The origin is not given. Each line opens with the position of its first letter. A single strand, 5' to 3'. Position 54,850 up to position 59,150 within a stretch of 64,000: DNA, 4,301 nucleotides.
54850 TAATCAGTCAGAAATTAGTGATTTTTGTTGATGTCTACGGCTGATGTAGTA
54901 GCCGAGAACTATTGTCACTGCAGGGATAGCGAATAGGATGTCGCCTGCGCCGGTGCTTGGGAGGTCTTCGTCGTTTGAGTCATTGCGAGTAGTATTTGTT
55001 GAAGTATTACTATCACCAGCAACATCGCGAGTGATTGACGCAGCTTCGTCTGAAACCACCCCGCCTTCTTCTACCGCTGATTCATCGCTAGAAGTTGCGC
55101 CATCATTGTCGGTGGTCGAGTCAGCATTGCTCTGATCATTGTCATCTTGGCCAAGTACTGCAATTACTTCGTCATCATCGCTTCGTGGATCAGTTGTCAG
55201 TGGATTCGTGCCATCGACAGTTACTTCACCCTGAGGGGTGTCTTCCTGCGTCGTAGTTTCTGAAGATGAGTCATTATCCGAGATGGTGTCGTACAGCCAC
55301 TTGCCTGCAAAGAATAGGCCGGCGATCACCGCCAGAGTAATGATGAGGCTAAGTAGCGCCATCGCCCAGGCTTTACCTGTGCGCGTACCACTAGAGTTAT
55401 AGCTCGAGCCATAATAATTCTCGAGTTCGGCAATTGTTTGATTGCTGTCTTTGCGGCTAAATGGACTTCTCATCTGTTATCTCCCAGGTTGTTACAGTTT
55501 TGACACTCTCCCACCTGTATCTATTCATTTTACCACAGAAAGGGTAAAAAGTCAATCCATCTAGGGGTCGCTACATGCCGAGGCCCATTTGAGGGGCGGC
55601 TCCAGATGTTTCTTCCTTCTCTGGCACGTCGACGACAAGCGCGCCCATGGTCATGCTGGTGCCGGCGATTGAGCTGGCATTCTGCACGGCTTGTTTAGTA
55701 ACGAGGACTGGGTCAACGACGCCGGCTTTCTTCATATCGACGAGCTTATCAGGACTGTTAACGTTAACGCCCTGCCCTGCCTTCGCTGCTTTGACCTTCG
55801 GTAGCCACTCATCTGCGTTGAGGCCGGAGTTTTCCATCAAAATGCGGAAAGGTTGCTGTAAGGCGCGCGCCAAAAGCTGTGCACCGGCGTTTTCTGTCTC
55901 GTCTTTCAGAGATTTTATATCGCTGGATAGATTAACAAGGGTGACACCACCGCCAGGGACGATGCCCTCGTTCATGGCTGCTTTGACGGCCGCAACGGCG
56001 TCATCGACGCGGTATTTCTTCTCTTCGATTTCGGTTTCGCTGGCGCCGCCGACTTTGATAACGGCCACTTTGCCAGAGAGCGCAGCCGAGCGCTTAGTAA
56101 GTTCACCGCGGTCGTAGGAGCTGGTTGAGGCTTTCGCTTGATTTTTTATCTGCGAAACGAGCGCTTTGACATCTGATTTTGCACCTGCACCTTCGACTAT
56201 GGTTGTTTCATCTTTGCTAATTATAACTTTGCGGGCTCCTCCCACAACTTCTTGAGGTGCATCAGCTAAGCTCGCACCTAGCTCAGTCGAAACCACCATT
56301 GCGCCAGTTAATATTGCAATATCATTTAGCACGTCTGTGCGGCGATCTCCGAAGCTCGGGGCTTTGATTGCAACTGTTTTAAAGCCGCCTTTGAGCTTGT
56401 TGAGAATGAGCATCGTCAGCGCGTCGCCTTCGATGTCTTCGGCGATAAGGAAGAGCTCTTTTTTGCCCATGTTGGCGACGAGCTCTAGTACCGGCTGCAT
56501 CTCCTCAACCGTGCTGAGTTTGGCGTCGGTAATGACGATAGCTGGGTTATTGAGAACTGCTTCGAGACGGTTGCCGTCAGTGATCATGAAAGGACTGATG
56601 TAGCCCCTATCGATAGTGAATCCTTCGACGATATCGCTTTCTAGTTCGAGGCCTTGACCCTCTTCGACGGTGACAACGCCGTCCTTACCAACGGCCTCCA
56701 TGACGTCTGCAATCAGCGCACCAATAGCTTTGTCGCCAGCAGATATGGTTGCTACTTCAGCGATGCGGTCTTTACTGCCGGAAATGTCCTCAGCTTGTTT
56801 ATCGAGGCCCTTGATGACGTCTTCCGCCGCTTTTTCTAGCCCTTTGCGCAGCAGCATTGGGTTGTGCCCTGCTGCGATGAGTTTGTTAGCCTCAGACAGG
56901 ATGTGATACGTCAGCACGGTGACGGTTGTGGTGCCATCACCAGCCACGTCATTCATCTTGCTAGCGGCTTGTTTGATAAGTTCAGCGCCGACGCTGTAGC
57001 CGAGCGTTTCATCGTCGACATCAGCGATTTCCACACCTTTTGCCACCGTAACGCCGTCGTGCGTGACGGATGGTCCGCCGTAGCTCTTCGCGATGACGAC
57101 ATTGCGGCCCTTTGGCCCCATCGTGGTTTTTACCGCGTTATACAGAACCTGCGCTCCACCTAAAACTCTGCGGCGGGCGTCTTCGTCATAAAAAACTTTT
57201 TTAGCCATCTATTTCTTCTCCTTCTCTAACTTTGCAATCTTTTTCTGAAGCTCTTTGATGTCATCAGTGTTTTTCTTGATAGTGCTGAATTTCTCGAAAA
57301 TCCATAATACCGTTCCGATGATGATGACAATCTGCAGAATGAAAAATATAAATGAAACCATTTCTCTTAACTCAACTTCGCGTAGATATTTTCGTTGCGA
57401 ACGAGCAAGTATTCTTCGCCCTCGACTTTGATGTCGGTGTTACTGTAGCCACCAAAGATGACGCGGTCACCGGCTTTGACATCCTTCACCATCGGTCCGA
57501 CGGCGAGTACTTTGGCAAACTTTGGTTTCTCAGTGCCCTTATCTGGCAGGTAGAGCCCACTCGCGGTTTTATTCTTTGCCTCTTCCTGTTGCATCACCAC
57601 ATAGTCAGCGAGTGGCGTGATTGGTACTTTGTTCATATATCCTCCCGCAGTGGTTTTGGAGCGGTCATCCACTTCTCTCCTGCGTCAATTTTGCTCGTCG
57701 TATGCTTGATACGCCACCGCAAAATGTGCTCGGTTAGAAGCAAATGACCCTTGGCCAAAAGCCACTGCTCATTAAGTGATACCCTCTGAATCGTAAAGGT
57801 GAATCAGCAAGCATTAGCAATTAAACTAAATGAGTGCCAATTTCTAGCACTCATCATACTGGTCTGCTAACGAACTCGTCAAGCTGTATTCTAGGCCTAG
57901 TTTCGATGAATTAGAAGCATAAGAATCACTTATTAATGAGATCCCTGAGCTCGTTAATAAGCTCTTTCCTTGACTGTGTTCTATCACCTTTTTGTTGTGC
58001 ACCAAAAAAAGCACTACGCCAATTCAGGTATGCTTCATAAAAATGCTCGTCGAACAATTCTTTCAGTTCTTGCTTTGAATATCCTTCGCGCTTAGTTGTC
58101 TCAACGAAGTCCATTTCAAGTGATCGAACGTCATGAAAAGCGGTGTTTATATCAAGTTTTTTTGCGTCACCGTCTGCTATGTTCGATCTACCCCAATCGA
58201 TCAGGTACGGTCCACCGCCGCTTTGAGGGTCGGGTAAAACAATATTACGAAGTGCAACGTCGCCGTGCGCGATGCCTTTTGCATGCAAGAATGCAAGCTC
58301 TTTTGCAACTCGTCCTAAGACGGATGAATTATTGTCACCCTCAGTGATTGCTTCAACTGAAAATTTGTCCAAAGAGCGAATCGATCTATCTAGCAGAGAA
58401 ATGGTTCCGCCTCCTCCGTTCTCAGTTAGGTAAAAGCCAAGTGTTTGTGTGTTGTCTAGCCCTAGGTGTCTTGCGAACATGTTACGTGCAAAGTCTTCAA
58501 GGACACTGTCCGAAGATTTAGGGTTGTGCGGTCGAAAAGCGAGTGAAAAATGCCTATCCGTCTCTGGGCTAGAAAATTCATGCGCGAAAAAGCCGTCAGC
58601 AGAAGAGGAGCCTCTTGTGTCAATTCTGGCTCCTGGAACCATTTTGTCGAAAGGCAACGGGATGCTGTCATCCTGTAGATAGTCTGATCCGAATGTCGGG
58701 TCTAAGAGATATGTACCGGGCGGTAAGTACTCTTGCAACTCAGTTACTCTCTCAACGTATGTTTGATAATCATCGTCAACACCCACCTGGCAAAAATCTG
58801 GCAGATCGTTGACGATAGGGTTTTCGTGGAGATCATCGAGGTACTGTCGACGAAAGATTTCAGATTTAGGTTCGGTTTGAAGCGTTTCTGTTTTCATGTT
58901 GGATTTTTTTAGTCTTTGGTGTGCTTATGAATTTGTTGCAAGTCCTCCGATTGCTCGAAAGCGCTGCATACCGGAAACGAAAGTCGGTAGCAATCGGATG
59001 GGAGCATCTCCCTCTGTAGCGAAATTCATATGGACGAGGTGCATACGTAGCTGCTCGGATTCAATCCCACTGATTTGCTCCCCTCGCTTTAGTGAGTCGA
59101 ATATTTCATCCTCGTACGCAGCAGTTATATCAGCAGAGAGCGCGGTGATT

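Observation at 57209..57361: Unlisted 50-aa membrane/coiled-coil ORF wedged between groES and groEL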

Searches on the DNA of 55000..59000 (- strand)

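Call 18: search_rna_families(source=window, start=55000, end=59000, threshold=evalue, max_evalue=1, show_alignments=2)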
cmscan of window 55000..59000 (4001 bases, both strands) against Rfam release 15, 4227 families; matches with E-value up to 1: 0.
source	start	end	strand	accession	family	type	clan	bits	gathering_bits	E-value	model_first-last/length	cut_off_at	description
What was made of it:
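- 57640..57762 (-): Conserved structured element in the groES 5' leader (a long imperfect hairpin). It has no Rfam family and belongs to the operon's leader, not to the ORF. Call 18: no Rfam hit.
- Tried and rejected: The Rfam scan of 55000-59000 gave no hit (call 18).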

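Call 79: build_rna_model(alignment_id=A4)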
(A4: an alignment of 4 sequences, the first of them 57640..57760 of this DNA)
Model R1 built from alignment A4 (4 sequences, 129 columns); structure: RNAalifold consensus.
model positions 124; base pairs 39; branch points 0; effective number of sequences 1.14; information 0.59 bits per position. Calibrated on 0.2 Mb of random sequence (short: E-values are rough).
structure used (alignment columns):
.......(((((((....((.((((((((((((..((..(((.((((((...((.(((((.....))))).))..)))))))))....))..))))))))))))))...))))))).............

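Call 80: search_with_rna_model(model_id=R1, sources=[window, L001, L002, L003, L004, L005, L006, L007, L008, L009, L010, L011, L012, L013, L014, L032, L033, L034, L035, L036, L055, L059, L060], max_evalue=1, make_alignment=true)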
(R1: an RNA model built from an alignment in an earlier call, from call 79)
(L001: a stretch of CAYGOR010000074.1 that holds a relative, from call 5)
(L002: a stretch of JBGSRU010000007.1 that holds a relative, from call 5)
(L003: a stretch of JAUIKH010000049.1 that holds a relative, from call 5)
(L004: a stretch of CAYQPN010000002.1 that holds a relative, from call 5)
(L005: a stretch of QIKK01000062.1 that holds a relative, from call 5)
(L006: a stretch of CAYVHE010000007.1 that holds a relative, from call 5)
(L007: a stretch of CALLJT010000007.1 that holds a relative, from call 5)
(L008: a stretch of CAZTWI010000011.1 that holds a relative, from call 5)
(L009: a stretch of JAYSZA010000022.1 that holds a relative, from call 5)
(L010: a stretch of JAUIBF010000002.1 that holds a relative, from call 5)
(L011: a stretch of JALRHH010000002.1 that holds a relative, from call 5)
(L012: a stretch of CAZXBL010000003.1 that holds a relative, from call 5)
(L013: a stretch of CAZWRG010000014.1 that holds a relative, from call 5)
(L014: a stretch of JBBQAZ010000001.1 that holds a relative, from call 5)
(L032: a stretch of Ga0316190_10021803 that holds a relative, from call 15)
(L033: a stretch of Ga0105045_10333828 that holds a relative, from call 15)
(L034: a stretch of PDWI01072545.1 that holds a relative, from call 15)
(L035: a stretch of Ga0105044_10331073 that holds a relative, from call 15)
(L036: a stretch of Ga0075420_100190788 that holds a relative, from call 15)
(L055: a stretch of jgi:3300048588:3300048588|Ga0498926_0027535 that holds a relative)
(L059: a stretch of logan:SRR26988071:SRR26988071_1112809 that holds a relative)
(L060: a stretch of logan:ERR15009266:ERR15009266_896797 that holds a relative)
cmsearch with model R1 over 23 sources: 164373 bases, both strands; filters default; matches with E-value up to 1: 8.
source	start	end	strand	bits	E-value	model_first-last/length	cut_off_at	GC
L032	975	1098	+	141.2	1.4e-36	1-124/124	no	0.49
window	57640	57762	-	122.4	2.4e-31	1-124/124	no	0.52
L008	2225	2346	+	120.3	9.6e-31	1-124/124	no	0.43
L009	250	372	+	120.1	1.1e-30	1-124/124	no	0.41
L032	481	603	+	32.5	3.3e-06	1-124/124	no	0.55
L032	964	1087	-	32.5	3.5e-06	1-124/124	no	0.48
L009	240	360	-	26.1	0.00021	1-124/124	no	0.4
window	57651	57774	+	20.8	0.0062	1-124/124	no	0.49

Alignment A6: 8 matches aligned to the model, 134 columns, each read 5' to 3' on its own strand. Consensus structure (alignment columns), stored with it:
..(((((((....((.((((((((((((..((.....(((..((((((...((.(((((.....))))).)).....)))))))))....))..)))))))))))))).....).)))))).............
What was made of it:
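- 57640..57762 (-): Call 80: cmsearch finds a fifth copy.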

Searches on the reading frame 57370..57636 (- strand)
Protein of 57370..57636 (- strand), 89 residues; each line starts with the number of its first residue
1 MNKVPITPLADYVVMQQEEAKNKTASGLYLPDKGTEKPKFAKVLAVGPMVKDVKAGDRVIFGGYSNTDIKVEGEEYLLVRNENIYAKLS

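Call 5: find_related_loci(query=window:57370-57636:-, collection=genome_contigs, flank=3000)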
Query seq(89 aa) (89 aa) in genome_contigs; peptide patterns used: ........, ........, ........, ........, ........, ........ (x = any residue, [..] = any of these).
249 stretches matched a pattern; 27 encode a relative of the query (tblastn E <= 1e-3); 27 distinct loci.
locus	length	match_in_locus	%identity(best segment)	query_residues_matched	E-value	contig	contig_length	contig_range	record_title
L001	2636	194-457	88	1-88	3e-49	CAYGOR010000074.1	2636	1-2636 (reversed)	MAG TPA_asm: uncultured Candidatus Saccharibacteria bacterium isolate ERP116193_co1_190 genome assembly, contig: NODE_85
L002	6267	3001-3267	80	1-89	6e-46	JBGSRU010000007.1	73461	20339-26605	MAG: Candidatus Saccharimonadales bacterium isolate JTS-AC366 k141_2228891, whole genome shotgun sequence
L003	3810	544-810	75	1-89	2e-45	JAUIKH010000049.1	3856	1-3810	MAG: bacterium isolate Co_bin.354 NODE_138441_length_3856_cov_1.075892, whole genome shotgun sequence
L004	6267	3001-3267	79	1-89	8e-45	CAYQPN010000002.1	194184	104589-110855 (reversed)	MAG TPA_asm: uncultured Candidatus Saccharibacteria bacterium isolate SRP150892_co2_46 genome assembly, contig: NODE_47_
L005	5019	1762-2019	73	4-89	2e-42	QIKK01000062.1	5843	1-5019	MAG: Candidatus Saccharibacteria bacterium isolate SZUA-47 Ga0063293_10019950, whole genome shotgun sequence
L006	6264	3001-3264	70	1-89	3e-41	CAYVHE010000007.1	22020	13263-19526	MAG TPA_asm: uncultured Candidatus Saccharibacteria bacterium isolate SRP216583_co1_158 genome assembly, contig: NODE_18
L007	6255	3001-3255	75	4-88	3e-41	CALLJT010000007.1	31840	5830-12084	MAG: Candidatus Saccharimonadia bacterium isolate L1_Bin_Bin_167_sub_1 genome assembly, contig: c_000001172370, whole ge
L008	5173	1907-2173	67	1-89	8e-40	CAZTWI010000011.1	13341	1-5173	MAG TPA_asm: uncultured Candidatus Saccharibacteria bacterium isolate SRP344714_co2_155 genome assembly, contig: NODE_12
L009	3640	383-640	70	1-86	9e-40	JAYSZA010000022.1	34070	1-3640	MAG: Candidatus Saccharibacteria bacterium isolate GFS_13516 GFS_13516_21, whole genome shotgun sequence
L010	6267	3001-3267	65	1-89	7e-39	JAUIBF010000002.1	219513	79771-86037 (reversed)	MAG: bacterium isolate 6_bin.26 NODE_107_length_219513_cov_2.176575, whole genome shotgun sequence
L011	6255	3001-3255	66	4-88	5e-35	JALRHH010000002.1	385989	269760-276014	MAG: Candidatus Saccharimonadia bacterium isolate MYJ.17 NODE_2_length_385989_cov_20.082449, whole genome shotgun sequen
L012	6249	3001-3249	65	6-88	9e-34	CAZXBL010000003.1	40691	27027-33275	MAG TPA_asm: uncultured Candidatus Saccharibacteria bacterium isolate binchicken_co174_40 genome assembly, contig: NODE_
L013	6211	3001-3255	62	4-88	3e-33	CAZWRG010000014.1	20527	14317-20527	MAG TPA_asm: uncultured Candidatus Saccharibacteria bacterium isolate SRP144015_co1_33 genome assembly, contig: NODE_130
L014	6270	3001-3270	63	6-86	2e-32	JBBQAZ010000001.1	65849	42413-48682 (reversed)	MAG: Candidatus Saccharimonadales bacterium isolate Co_metawrap_1416 Cmw_1416_k141_17609002_length_65849_cov_9.0000, who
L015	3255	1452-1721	43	6-86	2e-20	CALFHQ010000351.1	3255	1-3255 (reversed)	MAG TPA_asm: uncultured proteobacterium isolate ERR2206789_bin.10_CONCOCT_v1.1_MAG genome assembly, contig: ERZ890810.11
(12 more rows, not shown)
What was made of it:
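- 57367..57636 (-): groES (Cpn10), 89 aa. Its TAA stop lies 5 nt before the small ORF's ATG. Call 5: relatives in Saccharibacteria.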

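Call 15: find_related_loci(query=window:57370-57636:-, collection=metagenome_contigs, flank=2500)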
Query seq(89 aa) (89 aa) in metagenome_contigs; peptide patterns used: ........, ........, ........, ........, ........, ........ (x = any residue, [..] = any of these).
525 stretches matched a pattern; 23 encode a relative of the query (tblastn E <= 1e-3); 23 distinct loci.
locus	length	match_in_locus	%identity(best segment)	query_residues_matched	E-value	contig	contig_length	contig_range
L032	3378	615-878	78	1-88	5e-47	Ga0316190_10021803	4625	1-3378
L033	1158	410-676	73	1-89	3e-44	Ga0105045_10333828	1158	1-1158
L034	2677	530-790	71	3-89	2e-41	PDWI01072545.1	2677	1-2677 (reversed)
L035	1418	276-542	71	1-89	4e-41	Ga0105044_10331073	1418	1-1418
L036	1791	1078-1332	66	4-88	3e-36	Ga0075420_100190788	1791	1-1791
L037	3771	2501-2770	48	6-86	1e-21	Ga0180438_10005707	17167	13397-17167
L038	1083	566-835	44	6-86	4e-21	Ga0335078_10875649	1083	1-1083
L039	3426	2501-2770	43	6-86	9e-21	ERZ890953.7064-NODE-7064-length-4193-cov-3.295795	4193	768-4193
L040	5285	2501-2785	41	3-88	4e-19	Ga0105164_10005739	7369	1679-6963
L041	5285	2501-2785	41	3-88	4e-19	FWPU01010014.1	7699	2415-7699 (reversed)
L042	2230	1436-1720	41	3-88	5e-19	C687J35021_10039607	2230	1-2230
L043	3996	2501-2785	41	3-88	1e-18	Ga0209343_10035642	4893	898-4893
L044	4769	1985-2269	41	3-88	1e-18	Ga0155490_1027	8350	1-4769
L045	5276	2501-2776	40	6-89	1e-18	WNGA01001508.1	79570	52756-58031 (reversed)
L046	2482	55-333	45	6-89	9e-19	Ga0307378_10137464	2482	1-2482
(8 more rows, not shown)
